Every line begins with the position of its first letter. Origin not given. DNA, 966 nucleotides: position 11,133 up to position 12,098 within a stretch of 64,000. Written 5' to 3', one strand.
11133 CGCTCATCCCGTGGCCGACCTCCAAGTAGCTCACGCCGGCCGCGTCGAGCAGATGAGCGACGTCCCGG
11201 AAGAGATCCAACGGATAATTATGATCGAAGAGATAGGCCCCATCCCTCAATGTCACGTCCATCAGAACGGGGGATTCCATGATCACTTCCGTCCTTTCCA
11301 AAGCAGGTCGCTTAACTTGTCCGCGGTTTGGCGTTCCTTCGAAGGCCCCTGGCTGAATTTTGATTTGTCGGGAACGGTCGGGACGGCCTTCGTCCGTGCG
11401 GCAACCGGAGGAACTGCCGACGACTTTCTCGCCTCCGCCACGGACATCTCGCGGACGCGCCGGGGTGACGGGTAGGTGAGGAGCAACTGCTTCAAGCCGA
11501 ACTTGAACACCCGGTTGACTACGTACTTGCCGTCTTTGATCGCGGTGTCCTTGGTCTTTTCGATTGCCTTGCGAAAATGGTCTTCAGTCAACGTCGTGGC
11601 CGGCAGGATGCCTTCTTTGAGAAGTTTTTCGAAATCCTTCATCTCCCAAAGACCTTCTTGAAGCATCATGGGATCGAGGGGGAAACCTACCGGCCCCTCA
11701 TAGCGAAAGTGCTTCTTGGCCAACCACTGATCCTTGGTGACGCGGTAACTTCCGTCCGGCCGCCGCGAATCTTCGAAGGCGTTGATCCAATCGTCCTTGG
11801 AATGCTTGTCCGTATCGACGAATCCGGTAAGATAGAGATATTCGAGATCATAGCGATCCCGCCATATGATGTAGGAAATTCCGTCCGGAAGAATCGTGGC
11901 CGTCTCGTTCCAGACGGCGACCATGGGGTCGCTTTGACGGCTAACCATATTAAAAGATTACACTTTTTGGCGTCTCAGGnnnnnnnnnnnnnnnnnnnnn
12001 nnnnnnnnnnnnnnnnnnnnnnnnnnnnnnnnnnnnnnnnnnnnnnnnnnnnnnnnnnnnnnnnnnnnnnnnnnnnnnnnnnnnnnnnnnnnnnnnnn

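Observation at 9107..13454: Cryptic small-molecule operon: TylF-like O-methyltransferase, P-family gene, DmpG-like aldolase, BioF-like alpha-oxoamine synthase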

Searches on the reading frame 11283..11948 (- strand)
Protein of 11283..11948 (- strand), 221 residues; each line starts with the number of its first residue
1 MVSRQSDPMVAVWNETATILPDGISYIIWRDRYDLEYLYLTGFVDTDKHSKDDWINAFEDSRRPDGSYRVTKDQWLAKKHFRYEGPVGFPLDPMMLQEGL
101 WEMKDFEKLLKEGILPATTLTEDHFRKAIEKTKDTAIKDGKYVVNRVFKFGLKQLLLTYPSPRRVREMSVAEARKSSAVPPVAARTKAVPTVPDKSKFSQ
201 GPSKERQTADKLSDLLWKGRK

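Call 4: search_protein_families(library=pfam, proteins=[window:11283-11948:-], max_evalue=0.01)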
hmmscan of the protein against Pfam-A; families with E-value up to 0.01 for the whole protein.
window:11283-11948:- (221 aa): 0 families

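Call 5: search_protein_families(library=ncbifam, proteins=[window:11283-11948:-], max_evalue=0.01)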
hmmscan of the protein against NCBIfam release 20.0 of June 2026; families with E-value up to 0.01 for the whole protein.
window:11283-11948:- (221 aa): 0 families

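Call 11: find_homologous_proteins(query=window:11283-11948:-, max_evalue=0.001)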
Query window:11283-11948:- (221 aa): 11 proteins with E <= 0.001 among 167 candidates.
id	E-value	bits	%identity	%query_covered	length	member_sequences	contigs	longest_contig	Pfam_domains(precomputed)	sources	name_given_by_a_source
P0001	4.3e-140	483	100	96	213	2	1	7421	-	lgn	-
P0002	8.6e-90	318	67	96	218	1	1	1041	-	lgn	-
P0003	1.3e-85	305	66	96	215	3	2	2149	-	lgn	-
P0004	2.9e-84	300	65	96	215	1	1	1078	-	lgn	-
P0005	3.6e-84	300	60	100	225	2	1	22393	-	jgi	-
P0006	3.5e-75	271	56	100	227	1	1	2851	-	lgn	-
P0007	4.7e-64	234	51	100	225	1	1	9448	-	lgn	-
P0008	1.4e-61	226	48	100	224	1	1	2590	-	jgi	jgi:hypothetical protein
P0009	1.6e-58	216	49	96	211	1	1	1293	-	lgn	-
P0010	2.9e-55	205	45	99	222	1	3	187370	-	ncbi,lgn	-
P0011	6.2e-33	132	38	95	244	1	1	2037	-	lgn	-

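Call 12: find_encoding_contigs(protein=P0010, flank=10000, max_places=3)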
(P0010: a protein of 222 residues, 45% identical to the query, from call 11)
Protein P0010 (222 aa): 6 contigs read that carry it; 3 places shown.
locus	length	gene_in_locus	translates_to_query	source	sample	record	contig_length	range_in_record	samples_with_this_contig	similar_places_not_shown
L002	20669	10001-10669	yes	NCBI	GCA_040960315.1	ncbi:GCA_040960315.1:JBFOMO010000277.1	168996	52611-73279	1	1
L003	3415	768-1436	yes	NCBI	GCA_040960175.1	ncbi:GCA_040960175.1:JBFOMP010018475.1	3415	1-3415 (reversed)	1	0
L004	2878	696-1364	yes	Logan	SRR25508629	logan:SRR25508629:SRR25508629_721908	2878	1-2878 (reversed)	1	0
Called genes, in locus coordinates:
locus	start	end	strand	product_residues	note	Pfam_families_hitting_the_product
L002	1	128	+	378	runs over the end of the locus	PF06779:MFS_4 (faint), PF12832:MFS_1_like, PF13347:MFS_2 (faint), PF00083:Sugar_tr, PF07690:MFS_1, PF12832:MFS_1_like (weak), PF07690:MFS_1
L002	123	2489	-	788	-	PF02190:LON_substr_bdg, PF07728:AAA_5 (faint), PF00004:AAA, PF22667:Lon_lid, PF05362:Lon_C, PF13541:ChlI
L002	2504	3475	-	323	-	PF00582:Usp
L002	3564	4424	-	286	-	PF01040:UbiA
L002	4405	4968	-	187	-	PF02545:Maf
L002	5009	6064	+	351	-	PF01207:Dus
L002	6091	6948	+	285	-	PF23023:Anti-Pycsar_Apyc1 (faint), PF00753:Lactamase_B, PF12706:Lactamase_B_2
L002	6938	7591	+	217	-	-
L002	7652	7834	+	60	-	-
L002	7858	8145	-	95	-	-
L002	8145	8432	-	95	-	-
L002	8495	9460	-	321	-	PF03308:MeaB, PF00009:GTP_EFTU (faint), PF02492:cobW (weak), PF03029:ATP_bind_1 (weak)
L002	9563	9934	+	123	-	-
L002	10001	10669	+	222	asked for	-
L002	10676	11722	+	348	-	PF00682:HMGL-like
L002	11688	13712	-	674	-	PF02543:Carbam_trans_N, PF16861:Carbam_trans_C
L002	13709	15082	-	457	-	PF02310:B12-binding, PF04055:Radical_SAM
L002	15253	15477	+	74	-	-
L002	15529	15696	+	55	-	-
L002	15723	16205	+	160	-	-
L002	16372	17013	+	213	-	-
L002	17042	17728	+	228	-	-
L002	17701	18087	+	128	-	-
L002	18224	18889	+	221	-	-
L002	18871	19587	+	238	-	-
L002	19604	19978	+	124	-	-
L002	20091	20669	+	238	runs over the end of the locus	-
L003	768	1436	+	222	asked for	-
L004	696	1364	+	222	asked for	-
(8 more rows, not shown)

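Call 13: find_encoding_contigs(protein=P0005, flank=10000, max_places=3)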
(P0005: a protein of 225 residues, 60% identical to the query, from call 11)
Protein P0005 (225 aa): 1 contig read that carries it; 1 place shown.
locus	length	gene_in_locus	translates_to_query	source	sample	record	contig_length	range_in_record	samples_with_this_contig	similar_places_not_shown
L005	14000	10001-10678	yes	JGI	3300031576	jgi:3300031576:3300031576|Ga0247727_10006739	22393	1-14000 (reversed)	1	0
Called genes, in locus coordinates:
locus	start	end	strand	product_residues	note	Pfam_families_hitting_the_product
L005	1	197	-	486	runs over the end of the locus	PF00478:IMPDH, PF00571:CBS, PF03060:NMO (weak), PF01070:FMN_dh (weak)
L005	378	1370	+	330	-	-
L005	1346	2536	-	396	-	PF13360:PQQ_2 (weak), PF01011:PQQ (faint), PF13570:Beta-prop_ACSF4, PF13360:PQQ_2, PF12894:ANAPC4_WD40 (faint), PF25293:Beta-prop_EMC1_N (weak), PF13570:Beta-prop_ACSF4, PF13360:PQQ_2 (weak)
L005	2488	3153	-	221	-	-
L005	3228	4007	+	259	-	PF12146:Hydrolase_4 (weak), PF00561:Abhydrolase_1, PF02089:Palm_thioest, PF05057:DUF676, PF07819:PGAP1, PF06028:DUF915 (weak)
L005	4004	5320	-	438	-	PF00350:Dynamin_N (faint), PF01926:MMR_HSR1, PF02421:FeoB_N, PF04548:AIG1 (weak), PF00009:GTP_EFTU, PF01926:MMR_HSR1, PF02421:FeoB_N, PF14714:KH_dom-like, +2 more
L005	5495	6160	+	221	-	-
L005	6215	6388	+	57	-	-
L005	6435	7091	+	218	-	-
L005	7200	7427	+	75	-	-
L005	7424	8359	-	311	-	PF03308:MeaB, PF00009:GTP_EFTU (faint), PF02492:cobW (faint), PF03029:ATP_bind_1 (weak), PF03266:NTPase_1 (weak)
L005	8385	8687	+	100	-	-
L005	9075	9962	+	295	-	PF05711:TylF, PF13578:Methyltransf_24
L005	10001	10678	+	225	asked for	-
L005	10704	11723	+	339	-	PF00682:HMGL-like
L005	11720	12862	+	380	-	PF00155:Aminotran_1_2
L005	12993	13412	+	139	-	-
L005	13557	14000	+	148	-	?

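Call 14: find_encoding_contigs(protein=P0007, flank=10000, max_places=3)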
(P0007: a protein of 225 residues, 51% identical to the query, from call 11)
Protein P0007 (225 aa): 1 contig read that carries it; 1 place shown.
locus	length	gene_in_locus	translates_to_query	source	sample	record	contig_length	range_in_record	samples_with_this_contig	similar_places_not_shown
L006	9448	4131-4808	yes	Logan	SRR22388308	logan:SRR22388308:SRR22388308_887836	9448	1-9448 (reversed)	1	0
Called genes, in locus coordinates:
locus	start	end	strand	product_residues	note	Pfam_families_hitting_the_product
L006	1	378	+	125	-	?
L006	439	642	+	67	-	-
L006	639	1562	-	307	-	PF03308:MeaB, PF00009:GTP_EFTU (faint), PF02492:cobW (weak), PF03266:NTPase_1 (faint), PF13401:AAA_22 (faint)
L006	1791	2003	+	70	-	-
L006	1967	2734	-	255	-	PF03602:Cons_hypoth95, PF05175:MTS, PF06325:PrmA, PF01170:UPF0020 (weak), PF13649:Methyltransf_25, PF13847:Methyltransf_31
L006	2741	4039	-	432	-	PF02310:B12-binding, PF04055:Radical_SAM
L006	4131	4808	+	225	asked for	-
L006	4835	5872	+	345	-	PF00682:HMGL-like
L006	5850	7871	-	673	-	PF02543:Carbam_trans_N, PF16861:Carbam_trans_C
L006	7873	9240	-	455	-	PF02310:B12-binding, PF04055:Radical_SAM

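Call 19: find_related_loci(query=A2, collection=genome_contigs, flank=10000)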
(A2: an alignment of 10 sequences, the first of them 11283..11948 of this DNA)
Query A2 (221 aa) in genome_contigs; peptide patterns used: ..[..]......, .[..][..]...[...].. (x = any residue, [..] = any of these).
56 stretches matched a pattern; 4 encode a relative of the query (tblastn E <= 1e-3); 4 distinct loci.
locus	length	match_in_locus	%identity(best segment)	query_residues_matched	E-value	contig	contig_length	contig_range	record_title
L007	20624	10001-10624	45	6-216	1e-55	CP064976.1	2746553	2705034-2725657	MAG: Deltaproteobacteria bacterium isolate EsbW_18-Q3-R4-48_MAXAC.279_cln chromosome, complete genome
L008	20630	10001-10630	41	2-218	8e-50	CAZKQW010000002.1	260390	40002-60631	MAG TPA_asm: uncultured Pseudomonadota bacterium isolate SRP278252_co2_16 genome assembly, contig: NODE_28_length_260390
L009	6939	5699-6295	40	33-221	7e-42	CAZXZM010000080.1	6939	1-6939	MAG TPA_asm: uncultured Pseudomonadota bacterium isolate SRP308112_co1_355 genome assembly, contig: NODE_21607_length_69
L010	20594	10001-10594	39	27-216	8e-39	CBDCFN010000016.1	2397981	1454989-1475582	MAG: bacterium isolate 8540ba5b-a7bb-453d-8cfa-50a4359c344d genome assembly, contig: contig_16, whole genome shotgun seq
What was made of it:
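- These are small genomes (L007's source genome is 2.7 Mb and L010's main contig 2.4 Mb, call 19) in which operons may be fragmented.
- Tried and rejected: I repeated it with orthologs only (call 19).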

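Call 25: search_protein_representatives(alignment_id=A1)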
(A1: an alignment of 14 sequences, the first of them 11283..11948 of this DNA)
Query: 14 sequences, 222 profile positions. Proteins with E-value up to 0.001 (for the whole library): 131; up to 1e-10: 113; up to 1e-30: 65. The best 131 are listed.
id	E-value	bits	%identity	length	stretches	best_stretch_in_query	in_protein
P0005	8.2e-95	332.9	-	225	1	1-222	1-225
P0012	2.4e-75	269.2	-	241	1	6-220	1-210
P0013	1.4e-74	266.7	-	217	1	3-221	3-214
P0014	1.4e-72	260.2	-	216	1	3-221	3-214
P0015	4.2e-70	252.1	-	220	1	4-220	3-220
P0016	1.7e-69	250.1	-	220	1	1-220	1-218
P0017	1.2e-66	240.7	-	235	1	6-219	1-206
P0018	4.4e-65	235.7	-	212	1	8-220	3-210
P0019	9.8e-64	231.3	-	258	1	4-221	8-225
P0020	3.8e-62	226.1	-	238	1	7-220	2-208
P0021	9.8e-61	221.5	-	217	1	5-220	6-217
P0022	1.3e-58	214.5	-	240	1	6-218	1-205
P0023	1.5e-58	214.3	-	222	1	4-218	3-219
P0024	9.7e-58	211.7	-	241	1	5-220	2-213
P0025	1.1e-57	211.5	-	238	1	7-218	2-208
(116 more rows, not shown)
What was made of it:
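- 11283..11948 (-): P-family copy 2 (221 aa). An orphan protein with a folded domain (about residues 8-178), a disordered linker and a conserved C-terminal helix. 131 representative clusters among 1.84 billion proteins (call 25).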

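Call 36: predict_structure(alignment_id=A1)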
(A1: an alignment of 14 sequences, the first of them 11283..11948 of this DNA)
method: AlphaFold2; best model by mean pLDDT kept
length: 221 residues; sequences in the alignment: 14
mean_pLDDT: 81.8   pTM: 0.66
mean pLDDT of the five models: 81.8, 81.1, 80.4, 78.7, 78.5
residues with pLDDT >= 90: 131; 70-90: 40; 50-70: 21; < 50: 29
segments of 3 or more residues with pLDDT < 50: 1-3, 180-202, 219-221
pLDDT, mean of each block of 10 residues (from residue 1): 64 92 94 93 92 96 95 95 89 94 93 92 87 82 92 93 92 75 41 38 55 56 41
secondary structure, 60 per line:
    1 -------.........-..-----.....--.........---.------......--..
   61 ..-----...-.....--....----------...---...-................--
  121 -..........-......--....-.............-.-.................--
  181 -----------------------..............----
elements in order: H8-16 E25-29 H32-40 H51-56 E68-70 H72-76 E99-101 H103-117 H122-131 H133-136 E141-144 H146-158 H162-178 H204-217
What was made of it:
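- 11283..11948 (-): AF2 model pLDDT 81.8 (call 36).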

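Call 42: fold_search(model_id=the predicted structure, library=pdb)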
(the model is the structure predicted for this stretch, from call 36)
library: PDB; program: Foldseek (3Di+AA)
matches with E <= 10: 76; with E <= 0.001: 0
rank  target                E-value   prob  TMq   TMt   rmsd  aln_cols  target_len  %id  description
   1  8th8_I                4.6e-01  0.13  0.20  0.23  10.7       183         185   11  Linker domain of Nexin-dynein regulatory complex from Tetrahymena thermophila (released 2023-09-20)
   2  1rt7_A                4.9e-01  0.13  0.19  0.10  10.7       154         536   12  HIV-1 REVERSE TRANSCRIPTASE COMPLEXED WITH UC84 (released 1999-07-29)
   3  6hxo_D                1.3e+00  0.10  0.16  0.14  10.7       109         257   16  Structure of the citryl-CoA lyase core module of Chlorobium limicola ATP citrate lyase (space group P21) (released 2019-04-10)
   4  6t58_A                1.5e+00  0.05  0.17  0.09  16.3       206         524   13  Structure determination of the transactivation domain of p53 in complex with S100A4 using annexin A2 as a crystallizat (released 2020-05-27)
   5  6nzy_B                1.6e+00  0.09  0.16  0.14  10.9       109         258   16  Structural Determination of the Carboxy-terminal portion of ATP-citrate lyase (released 2019-12-18)
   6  4upg                  1.7e+00  0.07  0.19  0.24  17.3       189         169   14  X-ray structure of calcium-free human sorcin (released 2014-06-25)
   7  6nzy_A                1.8e+00  0.08  0.16  0.14  10.8       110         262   16  Structural Determination of the Carboxy-terminal portion of ATP-citrate lyase (released 2019-12-18)
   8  6hxn_A                2.1e+00  0.08  0.16  0.14  11.8       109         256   14  Structure of the citryl-CoA lyase core module of Chlorobium limicola ATP citrate lyase (space group P3121) (released 2019-04-10)
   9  1rt1_A                2.1e+00  0.06  0.19  0.10  10.8       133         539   13  CRYSTAL STRUCTURE OF HIV-1 REVERSE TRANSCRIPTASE COMPLEXED WITH MKC-442 (released 1997-04-21)
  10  6hxo_A                2.2e+00  0.08  0.16  0.14  11.7       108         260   18  Structure of the citryl-CoA lyase core module of Chlorobium limicola ATP citrate lyase (space group P21) (released 2019-04-10)
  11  3dle_A                2.5e+00  0.05  0.19  0.10  10.5       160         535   12  Crystal structure of hiv-1 reverse transcriptase in complex with GF128590. (released 2008-08-12)
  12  6qcl_C                2.9e+00  0.07  0.16  0.14  10.7       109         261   16  Citryl-CoA lyase core module of Chlorobium limicola ATP citrate lyase in complex with acetyl-CoA and L-malate (released 2019-04-10)
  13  9e78_2r               3.2e+00  0.03  0.19  0.14  19.6       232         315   10  48-nm repeat of the Leishmania tarentolae doublet microtubule (released 2025-03-12)
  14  9d2f_K                3.5e+00  0.04  0.23  0.08  14.3       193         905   11  3D structure and atomic model of RS3 of mouse respiratory cilia (released 2025-08-13)
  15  1vru_A                3.9e+00  0.04  0.19  0.10  10.6       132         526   12  HIGH RESOLUTION STRUCTURES OF HIV-1 RT FROM FOUR RT-INHIBITOR COMPLEXES (released 1996-04-03)
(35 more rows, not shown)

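Call 48: fold_search(model_id=the predicted structure, library=viral)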
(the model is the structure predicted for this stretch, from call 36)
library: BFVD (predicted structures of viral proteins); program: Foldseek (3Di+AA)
matches with E <= 10: 76; with E <= 0.001: 0
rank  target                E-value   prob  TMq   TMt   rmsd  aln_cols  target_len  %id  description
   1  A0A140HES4            7.6e-01  0.08  0.22  0.13  20.5       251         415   12  Uncharacterized protein (Fragment) [Grange virus]
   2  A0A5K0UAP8            9.2e-01  0.10  0.13  0.10  12.4       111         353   19  Uncharacterized protein [Yasminevirus sp. GU-2018]
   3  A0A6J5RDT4            1.8e+00  0.04  0.13  0.15  18.3       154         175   15  Uncharacterized protein [uncultured Caudovirales phage]
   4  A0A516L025            2.2e+00  0.02  0.14  0.08  29.1       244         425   16  (no name in the UniProt tables at hand)
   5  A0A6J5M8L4            2.5e+00  0.04  0.12  0.18  14.4       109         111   12  Uncharacterized protein [uncultured Caudovirales phage]
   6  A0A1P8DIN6            2.5e+00  0.01  0.10  0.12  20.3       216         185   11  (no name in the UniProt tables at hand)
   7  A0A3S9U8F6            2.8e+00  0.02  0.09  0.14  17.7       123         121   14  (no name in the UniProt tables at hand)
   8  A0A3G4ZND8            3.0e+00  0.05  0.14  0.13  13.1        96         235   14  Uncharacterized protein [Terrestrivirus sp.]
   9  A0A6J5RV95            3.2e+00  0.04  0.11  0.15  13.7        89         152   20  Uncharacterized protein [uncultured Caudovirales phage]
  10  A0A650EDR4            3.2e+00  0.04  0.11  0.10  15.9       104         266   17  (no name in the UniProt tables at hand)
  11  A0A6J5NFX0            3.2e+00  0.01  0.15  0.16  19.8       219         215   10  Uncharacterized protein [uncultured Caudovirales phage]
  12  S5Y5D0                3.4e+00  0.06  0.12  0.18  16.2        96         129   12  HTH domain protein [Mycobacterium phage Muddy]
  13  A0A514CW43            3.7e+00  0.08  0.24  0.22  18.1       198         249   12  DNMP kinase [Achromobacter phage vB_AxyP_19-32_Axy23]
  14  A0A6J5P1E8            4.1e+00  0.02  0.10  0.09  15.5       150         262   11  Uncharacterized protein [uncultured Caudovirales phage]
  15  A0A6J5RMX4            4.4e+00  0.02  0.12  0.14  15.5       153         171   10  Phage terminase, small subunit, P27 family [uncultured Caudovirales phage]
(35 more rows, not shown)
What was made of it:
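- Tried and rejected: Foldseek against PDB and BFVD gave nothing (calls 42, 48).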

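Call 50: search_solved_structures(query=A1, max_evalue=10)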
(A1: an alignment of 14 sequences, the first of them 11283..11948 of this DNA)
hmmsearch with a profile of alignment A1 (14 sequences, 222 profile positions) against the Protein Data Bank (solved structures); distinct sequences matched with E-value up to 10: 1.
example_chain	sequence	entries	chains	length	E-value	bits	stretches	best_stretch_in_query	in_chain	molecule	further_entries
5t5h_x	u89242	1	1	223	0.27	14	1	142-202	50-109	Ribosomal protein L7a-like protein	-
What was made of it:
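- Tried and rejected: A profile search against PDB sequences gave nothing (call 50).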

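Call 51: search_protein_families(library=phrogs, proteins=[window:11283-11948:-], max_evalue=0.01)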
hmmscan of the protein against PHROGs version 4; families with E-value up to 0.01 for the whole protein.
window:11283-11948:- (221 aa): 0 families
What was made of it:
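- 11283..11948 (-): No hit in Pfam, NCBIfam, PHROGs or a PDB profile search (calls 4, 5, 50, 51).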

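Call 55: find_related_loci(query=A2, collection=metagenome_contigs, flank=10000)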
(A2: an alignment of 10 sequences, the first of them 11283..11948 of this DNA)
Query A2 (221 aa) in metagenome_contigs; peptide patterns used: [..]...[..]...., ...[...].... (x = any residue, [..] = any of these).
322 stretches matched a pattern; 14 encode a relative of the query (tblastn E <= 1e-3); 14 distinct loci.
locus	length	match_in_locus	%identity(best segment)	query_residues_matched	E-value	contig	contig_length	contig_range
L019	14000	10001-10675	60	1-221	6e-89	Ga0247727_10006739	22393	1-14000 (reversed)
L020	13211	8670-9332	44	2-220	2e-57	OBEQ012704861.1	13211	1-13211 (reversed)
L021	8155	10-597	47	27-220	1e-54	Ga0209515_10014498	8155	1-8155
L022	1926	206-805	37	27-221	3e-38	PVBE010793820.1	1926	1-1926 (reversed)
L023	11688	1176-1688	38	7-177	7e-37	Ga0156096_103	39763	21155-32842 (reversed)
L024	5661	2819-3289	37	34-189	9e-33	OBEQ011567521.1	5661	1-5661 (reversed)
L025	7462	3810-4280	38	34-189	1e-32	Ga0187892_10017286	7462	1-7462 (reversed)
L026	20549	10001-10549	33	34-219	2e-29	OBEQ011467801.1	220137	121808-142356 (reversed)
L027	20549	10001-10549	33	34-219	2e-29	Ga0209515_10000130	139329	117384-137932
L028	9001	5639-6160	33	22-201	2e-28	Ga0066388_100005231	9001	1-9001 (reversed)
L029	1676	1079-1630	32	34-221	2e-28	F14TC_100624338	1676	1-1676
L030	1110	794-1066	52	7-97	4e-28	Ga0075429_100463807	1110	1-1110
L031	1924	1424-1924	34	27-192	5e-27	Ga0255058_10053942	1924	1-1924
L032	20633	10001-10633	42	7-218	4e-47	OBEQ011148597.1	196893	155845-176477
